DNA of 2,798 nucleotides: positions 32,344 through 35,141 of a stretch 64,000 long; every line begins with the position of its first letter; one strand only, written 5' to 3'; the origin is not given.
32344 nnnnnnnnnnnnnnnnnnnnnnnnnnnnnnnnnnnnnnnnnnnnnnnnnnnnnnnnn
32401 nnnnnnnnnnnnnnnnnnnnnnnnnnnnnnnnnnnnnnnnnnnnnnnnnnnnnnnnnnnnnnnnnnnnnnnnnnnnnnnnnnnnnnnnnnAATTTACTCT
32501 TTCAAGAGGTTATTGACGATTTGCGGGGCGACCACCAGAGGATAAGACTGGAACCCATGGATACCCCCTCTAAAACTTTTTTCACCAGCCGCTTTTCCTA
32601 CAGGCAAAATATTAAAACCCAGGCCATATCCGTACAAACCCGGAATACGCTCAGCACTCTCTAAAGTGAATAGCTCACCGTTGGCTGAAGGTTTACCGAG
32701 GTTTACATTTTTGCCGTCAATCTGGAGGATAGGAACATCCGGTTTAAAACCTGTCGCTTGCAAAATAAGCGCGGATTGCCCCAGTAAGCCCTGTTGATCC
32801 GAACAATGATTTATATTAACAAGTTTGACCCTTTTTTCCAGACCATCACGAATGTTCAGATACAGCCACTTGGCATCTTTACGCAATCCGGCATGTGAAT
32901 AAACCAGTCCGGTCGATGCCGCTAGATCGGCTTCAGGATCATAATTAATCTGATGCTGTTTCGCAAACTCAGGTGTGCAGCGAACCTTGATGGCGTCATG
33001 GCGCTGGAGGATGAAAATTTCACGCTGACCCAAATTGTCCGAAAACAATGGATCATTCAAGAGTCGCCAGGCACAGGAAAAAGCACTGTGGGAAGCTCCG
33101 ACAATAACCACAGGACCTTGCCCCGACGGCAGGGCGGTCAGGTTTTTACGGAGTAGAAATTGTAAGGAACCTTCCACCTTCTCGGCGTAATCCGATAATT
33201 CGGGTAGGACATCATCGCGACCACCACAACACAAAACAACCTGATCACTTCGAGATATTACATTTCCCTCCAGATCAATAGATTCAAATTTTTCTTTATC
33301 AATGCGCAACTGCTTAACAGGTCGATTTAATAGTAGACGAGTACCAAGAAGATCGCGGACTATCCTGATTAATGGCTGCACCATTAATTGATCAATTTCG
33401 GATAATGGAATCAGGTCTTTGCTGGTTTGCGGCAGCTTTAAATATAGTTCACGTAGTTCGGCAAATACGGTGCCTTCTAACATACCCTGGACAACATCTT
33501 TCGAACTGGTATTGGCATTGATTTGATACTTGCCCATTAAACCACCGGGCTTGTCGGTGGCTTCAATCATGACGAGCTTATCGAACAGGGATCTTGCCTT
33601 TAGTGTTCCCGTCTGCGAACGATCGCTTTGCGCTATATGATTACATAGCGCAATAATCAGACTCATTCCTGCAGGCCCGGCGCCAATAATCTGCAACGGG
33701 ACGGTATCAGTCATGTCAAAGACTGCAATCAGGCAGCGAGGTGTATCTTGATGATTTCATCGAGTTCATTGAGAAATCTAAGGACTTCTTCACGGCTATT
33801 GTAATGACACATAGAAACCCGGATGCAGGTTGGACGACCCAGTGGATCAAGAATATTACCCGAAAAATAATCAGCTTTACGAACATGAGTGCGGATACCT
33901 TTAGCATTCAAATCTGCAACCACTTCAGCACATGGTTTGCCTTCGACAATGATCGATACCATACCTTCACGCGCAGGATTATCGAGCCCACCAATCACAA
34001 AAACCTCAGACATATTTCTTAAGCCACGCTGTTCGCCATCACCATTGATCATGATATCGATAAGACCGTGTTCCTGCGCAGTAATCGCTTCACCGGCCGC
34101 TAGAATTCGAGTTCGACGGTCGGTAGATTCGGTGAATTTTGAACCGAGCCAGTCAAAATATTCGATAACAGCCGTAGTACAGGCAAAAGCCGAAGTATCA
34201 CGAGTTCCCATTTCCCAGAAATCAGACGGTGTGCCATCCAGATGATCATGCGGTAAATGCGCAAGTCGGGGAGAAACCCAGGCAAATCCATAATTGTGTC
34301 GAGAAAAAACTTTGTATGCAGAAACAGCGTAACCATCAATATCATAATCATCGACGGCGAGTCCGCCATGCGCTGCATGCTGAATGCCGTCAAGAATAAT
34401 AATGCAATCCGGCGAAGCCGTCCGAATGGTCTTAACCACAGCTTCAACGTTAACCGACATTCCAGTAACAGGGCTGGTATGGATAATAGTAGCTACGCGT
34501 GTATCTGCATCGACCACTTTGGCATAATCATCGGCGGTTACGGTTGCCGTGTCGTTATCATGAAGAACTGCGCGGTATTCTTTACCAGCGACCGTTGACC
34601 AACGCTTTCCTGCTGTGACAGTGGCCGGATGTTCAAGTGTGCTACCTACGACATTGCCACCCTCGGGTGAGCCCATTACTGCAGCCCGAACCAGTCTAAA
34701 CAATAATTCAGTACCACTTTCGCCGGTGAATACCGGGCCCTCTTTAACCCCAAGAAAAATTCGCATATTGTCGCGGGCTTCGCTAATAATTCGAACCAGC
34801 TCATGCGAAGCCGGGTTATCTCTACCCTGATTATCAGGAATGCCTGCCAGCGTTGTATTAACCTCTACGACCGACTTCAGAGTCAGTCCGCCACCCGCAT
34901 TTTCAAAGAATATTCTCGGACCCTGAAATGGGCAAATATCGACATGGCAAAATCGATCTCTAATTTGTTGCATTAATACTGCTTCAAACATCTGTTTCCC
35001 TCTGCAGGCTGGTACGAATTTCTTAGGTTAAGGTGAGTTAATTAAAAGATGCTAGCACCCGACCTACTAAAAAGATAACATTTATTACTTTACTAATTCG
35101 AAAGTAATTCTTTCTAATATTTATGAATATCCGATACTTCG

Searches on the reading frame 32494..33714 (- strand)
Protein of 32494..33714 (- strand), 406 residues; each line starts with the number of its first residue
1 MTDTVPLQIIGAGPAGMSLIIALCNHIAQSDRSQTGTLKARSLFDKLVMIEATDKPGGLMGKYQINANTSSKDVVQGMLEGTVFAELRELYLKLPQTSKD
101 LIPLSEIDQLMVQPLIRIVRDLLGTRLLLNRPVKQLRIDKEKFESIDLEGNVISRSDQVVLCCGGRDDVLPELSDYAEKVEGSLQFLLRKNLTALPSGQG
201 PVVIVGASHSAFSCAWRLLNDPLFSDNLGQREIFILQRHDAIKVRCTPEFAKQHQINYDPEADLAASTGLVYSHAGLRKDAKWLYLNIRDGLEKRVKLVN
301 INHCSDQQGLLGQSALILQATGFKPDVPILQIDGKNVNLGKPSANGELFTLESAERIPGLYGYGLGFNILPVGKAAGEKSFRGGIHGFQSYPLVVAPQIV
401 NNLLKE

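Call 4: search_protein_families(library=pfam, proteins=[window:32494-33714:-])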
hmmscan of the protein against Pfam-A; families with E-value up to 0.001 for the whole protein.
window:32494-33714:- (406 aa): 2 families
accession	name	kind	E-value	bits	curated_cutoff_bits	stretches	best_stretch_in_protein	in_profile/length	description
PF07992.20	Pyr_redox_2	-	3.9e-05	23.7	26.1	1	9-250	5-184/291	Pyridine nucleotide-disulphide oxidoreductase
PF13450.12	NAD_binding_8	-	0.00017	22.2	21.9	0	9-65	1-40/68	NAD(P)-binding Rossmann-like domain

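Call 6: search_protein_families(library=ncbifam, proteins=[window:32494-33714:-])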
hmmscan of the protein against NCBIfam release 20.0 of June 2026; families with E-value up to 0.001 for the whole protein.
window:32494-33714:- (406 aa): 0 families

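Call 34: search_solved_structures(query=window:32494-33714:-, max_evalue=0.01)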
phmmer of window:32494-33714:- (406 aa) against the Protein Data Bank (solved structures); distinct sequences matched with E-value up to 0.01: 0.

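Call 40: find_homologous_proteins(query=window:32494-33714:-, max_evalue=0.00001)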
Query window:32494-33714:- (406 aa): 146 proteins with E <= 0.00001 among 6593 candidates; the best 120 are listed.
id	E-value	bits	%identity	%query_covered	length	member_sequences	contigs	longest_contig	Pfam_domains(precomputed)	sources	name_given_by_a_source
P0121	7.3e-268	906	100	100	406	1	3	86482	-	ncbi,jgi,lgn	ncbi:MAG: hypothetical protein ACI845_000033 [Gammaproteobacteria bacterium]|jgi:hypothetical protei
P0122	1.0e-213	727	80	100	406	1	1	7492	-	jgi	jgi:hypothetical protein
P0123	6.3e-133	461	53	99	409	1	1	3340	PF13450.13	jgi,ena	-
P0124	1.3e-132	460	53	99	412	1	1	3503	-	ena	-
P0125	2.0e-132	460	52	99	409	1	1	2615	PF13450.13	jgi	jgi:hypothetical protein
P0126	1.1e-131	457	52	99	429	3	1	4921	-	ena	-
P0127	3.3e-131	456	54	100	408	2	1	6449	PF07992.21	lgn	-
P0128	1.0e-130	454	52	99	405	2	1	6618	PF13450.13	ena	-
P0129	6.7e-130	451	53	98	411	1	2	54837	-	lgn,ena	-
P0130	8.8e-130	451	52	98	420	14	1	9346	-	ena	-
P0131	8.9e-130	451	53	99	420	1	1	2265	PF13450.13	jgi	jgi:hypothetical protein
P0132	1.6e-129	450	52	99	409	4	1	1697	PF13450.13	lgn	-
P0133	3.4e-129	449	53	99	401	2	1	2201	-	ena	-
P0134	6.0e-129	448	52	99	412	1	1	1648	-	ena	-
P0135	8.2e-129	448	52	99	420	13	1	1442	-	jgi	jgi:hypothetical protein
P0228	1.5e-103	365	44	98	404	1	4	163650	-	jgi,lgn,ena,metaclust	metaclust:\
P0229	5.6e-103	363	45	98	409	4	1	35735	-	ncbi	-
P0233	1.0e-101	359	43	98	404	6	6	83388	-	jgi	jgi:hypothetical protein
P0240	2.1e-98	348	44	97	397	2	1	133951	-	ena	-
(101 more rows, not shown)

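Call 43: find_encoding_contigs(protein=P0228, flank=8000, max_places=2)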
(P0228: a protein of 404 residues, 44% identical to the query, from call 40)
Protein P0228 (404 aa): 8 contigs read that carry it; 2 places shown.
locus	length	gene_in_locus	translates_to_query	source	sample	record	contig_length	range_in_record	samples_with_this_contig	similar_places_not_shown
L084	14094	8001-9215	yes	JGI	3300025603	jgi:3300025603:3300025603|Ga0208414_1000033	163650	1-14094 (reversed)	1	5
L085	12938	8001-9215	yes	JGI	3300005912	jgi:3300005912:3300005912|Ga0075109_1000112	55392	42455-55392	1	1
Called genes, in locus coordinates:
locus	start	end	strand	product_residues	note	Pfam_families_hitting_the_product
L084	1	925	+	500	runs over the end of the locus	PF01946:Thi4 (faint), PF03486:HI0933_like (faint), PF01593:Amino_oxidase, PF13450:NAD_binding_8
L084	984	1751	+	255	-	PF07883:Cupin_2 (faint), PF05899:Cupin_3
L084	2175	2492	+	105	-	-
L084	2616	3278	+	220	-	PF01810:LysE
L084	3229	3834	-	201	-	PF01243:PNPOx_N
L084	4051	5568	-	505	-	PF00884:Sulfatase, PF01663:Phosphodiest (weak), PF16347:SGSH_C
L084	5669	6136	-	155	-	PF00578:AhpC-TSA, PF08534:Redoxin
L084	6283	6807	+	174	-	PF00582:Usp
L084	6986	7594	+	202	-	PF01625:PMSR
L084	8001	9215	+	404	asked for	-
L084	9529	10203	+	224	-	PF01648:ACPS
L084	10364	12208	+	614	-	PF00009:GTP_EFTU, PF03144:GTP_EFTU_D2, PF22042:EF-G_D2 (weak), PF00679:EFG_C, PF21018:BipA_C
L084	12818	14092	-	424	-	?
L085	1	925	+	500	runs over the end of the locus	PF01946:Thi4 (faint), PF03486:HI0933_like (faint), PF01593:Amino_oxidase, PF13450:NAD_binding_8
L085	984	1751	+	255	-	PF07883:Cupin_2 (faint), PF05899:Cupin_3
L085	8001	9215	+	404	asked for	-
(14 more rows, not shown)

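Call 44: find_encoding_contigs(protein=P0240, flank=8000, max_places=2)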
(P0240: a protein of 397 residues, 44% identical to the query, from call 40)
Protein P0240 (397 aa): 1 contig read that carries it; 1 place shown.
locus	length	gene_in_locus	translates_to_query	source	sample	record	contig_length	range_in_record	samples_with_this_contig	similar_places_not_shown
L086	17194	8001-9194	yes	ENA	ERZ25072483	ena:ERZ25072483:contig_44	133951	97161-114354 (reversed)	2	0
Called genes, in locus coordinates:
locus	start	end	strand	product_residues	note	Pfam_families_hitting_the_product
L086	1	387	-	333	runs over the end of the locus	PF04166:PdxA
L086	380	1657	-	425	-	PF13623:SurA_N_2, PF13624:SurA_N_3, PF09312:SurA_N, PF13145:Rotamase_2, PF13616:Rotamase_3, PF00639:Rotamase, PF13616:Rotamase_3, PF00639:Rotamase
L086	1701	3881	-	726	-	PF03968:LptD_N (weak), PF19838:LptD_2 (weak), PF04453:LptD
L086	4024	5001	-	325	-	PF11376:DUF3179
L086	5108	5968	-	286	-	PF00126:HTH_1, PF03466:LysR_substrate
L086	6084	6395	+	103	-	-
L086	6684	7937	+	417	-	PF00266:Aminotran_5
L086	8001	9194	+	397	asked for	-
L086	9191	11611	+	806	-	PF01266:DAO, PF16350:FAO_M, PF01571:GCV_T, PF08669:GCV_T_C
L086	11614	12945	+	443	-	PF01321:Creatinase_N (weak), PF00557:Peptidase_M24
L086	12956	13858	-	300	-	PF00126:HTH_1, PF03466:LysR_substrate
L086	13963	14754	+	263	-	PF27522:YDMC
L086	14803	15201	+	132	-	PF04828:GFA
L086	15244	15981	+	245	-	PF02525:Flavodoxin_2, PF03358:FMN_red (weak)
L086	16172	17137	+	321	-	PF00211:Guanylate_cyc, PF00498:FHA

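Call 46: find_encoding_contigs(protein=P0233, flank=8000, max_places=2)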
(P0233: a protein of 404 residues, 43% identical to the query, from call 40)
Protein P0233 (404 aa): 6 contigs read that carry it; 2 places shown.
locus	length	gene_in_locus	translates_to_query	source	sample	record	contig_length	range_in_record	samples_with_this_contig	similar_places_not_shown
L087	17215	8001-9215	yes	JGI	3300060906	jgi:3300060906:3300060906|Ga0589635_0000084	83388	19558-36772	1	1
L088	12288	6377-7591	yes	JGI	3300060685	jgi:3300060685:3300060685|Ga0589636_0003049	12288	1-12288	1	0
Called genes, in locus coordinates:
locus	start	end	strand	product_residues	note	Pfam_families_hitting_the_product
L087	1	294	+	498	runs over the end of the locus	PF01946:Thi4 (faint), PF00890:FAD_binding_2 (faint), PF01266:DAO (faint), PF03486:HI0933_like (faint), PF07992:Pyr_redox_2 (faint), PF01593:Amino_oxidase, PF13450:NAD_binding_8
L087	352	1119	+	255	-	PF07883:Cupin_2 (faint), PF05899:Cupin_3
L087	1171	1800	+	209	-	PF02798:GST_N, PF13409:GST_N_2, PF13417:GST_N_3, PF00043:GST_C (faint), PF14497:GST_C_3 (weak)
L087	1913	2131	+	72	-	-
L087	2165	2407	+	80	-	PF11376:DUF3179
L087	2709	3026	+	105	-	PF07883:Cupin_2 (weak)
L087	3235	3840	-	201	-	PF01243:PNPOx_N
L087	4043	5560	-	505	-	PF00884:Sulfatase, PF01663:Phosphodiest (weak), PF16347:SGSH_C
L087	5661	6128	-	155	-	PF00578:AhpC-TSA, PF08534:Redoxin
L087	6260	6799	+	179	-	PF00582:Usp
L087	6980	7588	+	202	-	PF01625:PMSR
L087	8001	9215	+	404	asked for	-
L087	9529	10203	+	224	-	PF01648:ACPS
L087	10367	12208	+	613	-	PF00009:GTP_EFTU, PF03144:GTP_EFTU_D2, PF22042:EF-G_D2 (weak), PF00679:EFG_C, PF21018:BipA_C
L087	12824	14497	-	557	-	PF01268:FTHFS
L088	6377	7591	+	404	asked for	-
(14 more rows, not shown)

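Call 47: find_encoding_contigs(protein=P0229, flank=8000, max_places=2)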
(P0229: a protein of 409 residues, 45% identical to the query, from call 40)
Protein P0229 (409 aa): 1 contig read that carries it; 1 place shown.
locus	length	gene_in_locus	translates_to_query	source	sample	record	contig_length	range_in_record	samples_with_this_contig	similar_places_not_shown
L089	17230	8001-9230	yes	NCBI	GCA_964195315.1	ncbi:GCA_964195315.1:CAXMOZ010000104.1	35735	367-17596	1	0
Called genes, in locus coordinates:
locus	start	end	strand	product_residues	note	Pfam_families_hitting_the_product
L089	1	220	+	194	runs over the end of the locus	?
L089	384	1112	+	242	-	-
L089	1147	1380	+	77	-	-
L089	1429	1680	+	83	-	PF02518:HATPase_c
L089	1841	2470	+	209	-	PF01810:LysE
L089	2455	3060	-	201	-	PF01243:PNPOx_N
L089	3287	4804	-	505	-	PF00884:Sulfatase, PF01663:Phosphodiest (weak), PF16347:SGSH_C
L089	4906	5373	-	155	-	PF00578:AhpC-TSA, PF08534:Redoxin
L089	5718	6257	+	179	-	PF00582:Usp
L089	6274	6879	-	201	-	-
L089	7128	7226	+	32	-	-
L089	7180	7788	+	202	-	PF01625:PMSR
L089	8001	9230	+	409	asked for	-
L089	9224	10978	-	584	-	PF04932:Wzy_C, PF11846:Wzy_C_2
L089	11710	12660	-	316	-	PF13036:LpoB (faint), PF03783:CsgG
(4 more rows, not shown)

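Call 51: predict_structure(alignment_id=A1)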
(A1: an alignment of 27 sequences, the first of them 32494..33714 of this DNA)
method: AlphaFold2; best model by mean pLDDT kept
length: 406 residues; sequences in the alignment: 27
mean_pLDDT: 87.4   pTM: 0.86
mean pLDDT of the five models: 87.4, 85.2, 85.0, 84.1, 83.0
residues with pLDDT >= 90: 242; 70-90: 124; 50-70: 36; < 50: 4
segments of 3 or more residues with pLDDT < 50: none
pLDDT, mean of each block of 10 residues (from residue 1): 87 94 91 78 96 92 80 85 95 89 88 96 97 94 95 97 90 94 92 87 93 93 84 92 81 84 65 66 93 96 93 95 90 93 90 94 82 59 55 84 91
secondary structure, 60 per line:
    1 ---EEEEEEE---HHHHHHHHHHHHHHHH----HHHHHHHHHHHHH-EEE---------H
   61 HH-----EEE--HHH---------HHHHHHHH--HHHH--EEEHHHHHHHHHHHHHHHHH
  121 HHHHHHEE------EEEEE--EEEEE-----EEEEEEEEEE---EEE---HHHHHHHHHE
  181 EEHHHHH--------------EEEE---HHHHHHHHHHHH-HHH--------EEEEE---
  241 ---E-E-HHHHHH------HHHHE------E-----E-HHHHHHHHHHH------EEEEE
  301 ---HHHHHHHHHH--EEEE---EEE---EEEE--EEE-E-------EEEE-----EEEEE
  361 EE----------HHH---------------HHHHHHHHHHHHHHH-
elements in order: E4-10 H14-29 H34-46 E48-50 E68-70 H85-92 H95-98 E101-103 H104-126 E135-139 E142-146 E152-161 E165-167 H171-179 E180-182 H183-187 E202-205 H209-220 E233-237 H248-253 H260-263 H279-289 E296-300 H304-313 E316-319 E323-325 E329-332 E335-337 E347-350 E356-362 H391-405

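Call 53: fold_search(model_id=the predicted structure, library=pdb)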
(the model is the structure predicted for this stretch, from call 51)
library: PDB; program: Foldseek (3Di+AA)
matches with E <= 10: 1771; with E <= 0.001: 852
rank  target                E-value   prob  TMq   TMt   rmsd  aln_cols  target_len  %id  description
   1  4b65                  2.2e-13  1.00  0.56  0.51   8.7       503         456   13  A. fumigatus ornithine hydroxylase (SidA), reduced state bound to NADP(H) (released 2012-10-03)
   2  7jvk_B                2.3e-13  1.00  0.57  0.52   9.3       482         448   14  Structure of the M101A variant of the SidA ornithine hydroxylase with the FAD in the "out" conformation (released 2020-12-02)
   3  6x0j_D                4.0e-13  1.00  0.58  0.53   8.3       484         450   13  Structure of reduced SidA ornithine hydroxylase with the FAD "in" and complexed with NADP and L-ornithine (released 2020-08-05)
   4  6x0h_B                4.3e-13  1.00  0.56  0.52   9.3       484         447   14  Structure of oxidized SidA ornithine hydroxylase with the FAD in the "out" conformation (released 2020-08-05)
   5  4b67                  6.5e-13  1.00  0.58  0.52   8.2       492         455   14  A. fumigatus ornithine hydroxylase (SidA), re-oxidised state bound to NADP and ornithine (released 2012-10-03)
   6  7a7b_A                7.4e-13  1.00  0.49  0.60   9.2       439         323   12  Bacillithiol Disulfide Reductase Bdr (YpdA) from Staphylococcus aureus (released 2020-12-30)
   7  7a76_A                9.4e-13  1.00  0.47  0.56   9.4       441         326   13  Bacillithiol Disulfide Reductase Bdr (YpdA) from Bacillus cereus (released 2020-12-30)
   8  6x0i_A                1.0e-12  1.00  0.55  0.51   9.3       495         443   14  Structure of oxidized SidA ornithine hydroxylase with the FAD "in" and complexed with NADP (released 2020-08-05)
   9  7jvk_D                1.1e-12  1.00  0.56  0.52   9.3       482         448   13  Structure of the M101A variant of the SidA ornithine hydroxylase with the FAD in the "out" conformation (released 2020-12-02)
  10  6x0j_A                1.2e-12  1.00  0.57  0.52   9.2       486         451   14  Structure of reduced SidA ornithine hydroxylase with the FAD "in" and complexed with NADP and L-ornithine (released 2020-08-05)
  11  6x0j_C                1.2e-12  1.00  0.57  0.52   8.6       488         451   14  Structure of reduced SidA ornithine hydroxylase with the FAD "in" and complexed with NADP and L-ornithine (released 2020-08-05)
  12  4nzh                  1.3e-12  1.00  0.57  0.53   9.1       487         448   15  A. fumigatus flavin-dependent ornithine monooxygenase R279A mutant (released 2015-03-04)
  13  5cku                  1.4e-12  1.00  0.57  0.53   9.1       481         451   14  Structure of Aspergillus fumigatus ornithine hydroxylase (SidA) mutant N323A bound to NADP and ornithine (released 2015-09-30)
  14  7jvl_B                1.5e-12  1.00  0.54  0.50   9.6       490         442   14  Structure of the M101A variant of the SidA ornithine hydroxylase complexed with NADP and the FAD in the "out" conforma (released 2020-12-02)
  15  3s5w_A                1.6e-12  1.00  0.57  0.56   8.6       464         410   14  Ornithine Hydroxylase (PvdA) from Pseudomonas aeruginosa (released 2011-07-13)
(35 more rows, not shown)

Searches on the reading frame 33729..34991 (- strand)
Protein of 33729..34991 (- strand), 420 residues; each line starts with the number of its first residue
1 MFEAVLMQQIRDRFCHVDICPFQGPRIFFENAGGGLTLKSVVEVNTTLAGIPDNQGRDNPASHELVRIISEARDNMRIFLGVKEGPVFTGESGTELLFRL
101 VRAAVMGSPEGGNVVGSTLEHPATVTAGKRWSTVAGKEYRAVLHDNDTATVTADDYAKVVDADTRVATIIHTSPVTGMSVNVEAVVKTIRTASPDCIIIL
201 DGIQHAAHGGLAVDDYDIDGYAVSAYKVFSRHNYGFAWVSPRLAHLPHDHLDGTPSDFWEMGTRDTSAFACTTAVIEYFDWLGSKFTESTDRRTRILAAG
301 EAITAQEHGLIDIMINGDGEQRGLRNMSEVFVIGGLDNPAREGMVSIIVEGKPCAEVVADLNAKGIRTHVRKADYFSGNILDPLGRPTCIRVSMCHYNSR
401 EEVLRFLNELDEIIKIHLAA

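Call 4: search_protein_families(library=pfam, proteins=[window:33729-34991:-])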
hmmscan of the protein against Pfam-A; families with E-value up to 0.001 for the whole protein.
window:33729-34991:- (420 aa): 1 family
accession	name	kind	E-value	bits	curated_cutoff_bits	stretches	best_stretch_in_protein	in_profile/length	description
PF00266.25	Aminotran_5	-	3.7e-23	82.5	21.5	1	60-406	36-371/371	Aminotransferase class-V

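Call 6: search_protein_families(library=ncbifam, proteins=[window:33729-34991:-])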
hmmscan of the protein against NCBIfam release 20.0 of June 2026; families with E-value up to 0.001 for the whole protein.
window:33729-34991:- (420 aa): 11 families
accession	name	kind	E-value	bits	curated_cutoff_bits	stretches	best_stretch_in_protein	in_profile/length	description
TIGR01976.1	am_tr_V_VC1184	hypoth_equivalog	2.5e-44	152.2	352.35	1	25-409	18-400/401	cysteine desulfurase-like protein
TIGR01979.1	sufS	subfamily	1.6e-25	89.8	475.1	1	62-416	57-401/403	SufS family cysteine desulfurase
NF041166.1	f2_encap_cargo1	exception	1e-14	54.6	800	2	109-231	333-452/623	family 2A encapsulin nanocompartment cargo protein cysteine desulfurase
TIGR01977.1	am_tr_V_EF2568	hypoth_equivalog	3.2e-14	52.7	377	1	54-227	32-199/376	cysteine desulfurase family protein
NF006791.0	PRK09295.1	equivalog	2.6e-13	49.9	661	1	110-415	112-403/406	cysteine desulfurase SufS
TIGR03402.1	FeS_nifS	equivalog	2.7e-12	46.2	530.75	1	63-239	38-210/379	cysteine desulfurase NifS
TIGR03392.1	FeS_syn_CsdA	equivalog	4.6e-12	45.8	493.6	1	156-236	150-228/398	cysteine desulfurase CsdA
NF008126.0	PRK10874.1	equivalog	9.8e-12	44.7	607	1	151-236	148-231/401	cysteine desulfurase CsdA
NF002806.0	PRK02948.1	subfamily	2.3e-08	33.5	304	1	68-244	44-217/381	IscS subfamily cysteine desulfurase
TIGR03403.1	nifS_epsilon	equivalog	0.00012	21.1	587.7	1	113-235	92-210/382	NifS family cysteine desulfurase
TIGR03235.1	DNA_S_dndA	equivalog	0.00027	20.4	480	1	68-235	43-208/353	cysteine desulfurase DndA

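Call 35: search_solved_structures(query=window:33729-34991:-, max_evalue=0.00001)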
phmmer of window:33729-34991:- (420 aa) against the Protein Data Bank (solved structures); distinct sequences matched with E-value up to 0.00001: 38.
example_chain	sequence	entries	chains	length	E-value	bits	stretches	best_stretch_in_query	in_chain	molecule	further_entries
7mkv_A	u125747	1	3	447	3.7e-17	65.3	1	24-235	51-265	Cysteine desulfurase-like protein ustD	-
9x4u_A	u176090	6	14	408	1.1e-13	53.9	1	24-415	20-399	Aminotransferase-like protein FGM3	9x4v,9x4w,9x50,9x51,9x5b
1ecx_A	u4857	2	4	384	3.5e-10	42.4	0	69-251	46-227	AMINOTRANSFERASE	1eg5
7e6a_A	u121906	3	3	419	3.5e-09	39.1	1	72-241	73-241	Cysteine desulfurase SufS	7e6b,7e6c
5j8q_A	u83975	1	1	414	3.5e-09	39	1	72-240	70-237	Cysteine desulfurase SufS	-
5xt5_A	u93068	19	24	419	3.7e-09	39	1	72-240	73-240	Cysteine desulfurase SufS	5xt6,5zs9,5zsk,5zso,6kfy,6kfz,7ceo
7e6d_A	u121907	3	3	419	1.2e-08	37.4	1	72-238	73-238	Cysteine desulfurase SufS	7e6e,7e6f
1c0n_A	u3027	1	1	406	4.2e-08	35.5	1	78-413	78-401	PROTEIN (CSDB PROTEIN)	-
6wci_A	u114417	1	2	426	6.3e-08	34.9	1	25-415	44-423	Cysteine desulfurase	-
7tlq_A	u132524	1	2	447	6.5e-08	34.9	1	109-253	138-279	Cysteine desulfurase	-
7tlm_A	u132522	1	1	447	8.3e-08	34.5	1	109-253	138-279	Cysteine desulfurase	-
7tlr_A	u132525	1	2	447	8.4e-08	34.5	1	109-253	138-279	Cysteine desulfurase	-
7ceq_A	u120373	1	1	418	8.5e-08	34.5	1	72-240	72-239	Cysteine desulfurase SufS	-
7cer_A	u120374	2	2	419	8.5e-08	34.5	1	72-240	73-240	Cysteine desulfurase SufS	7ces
5vpr_A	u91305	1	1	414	1.5e-07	33.7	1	62-403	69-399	Cysteine desulfurase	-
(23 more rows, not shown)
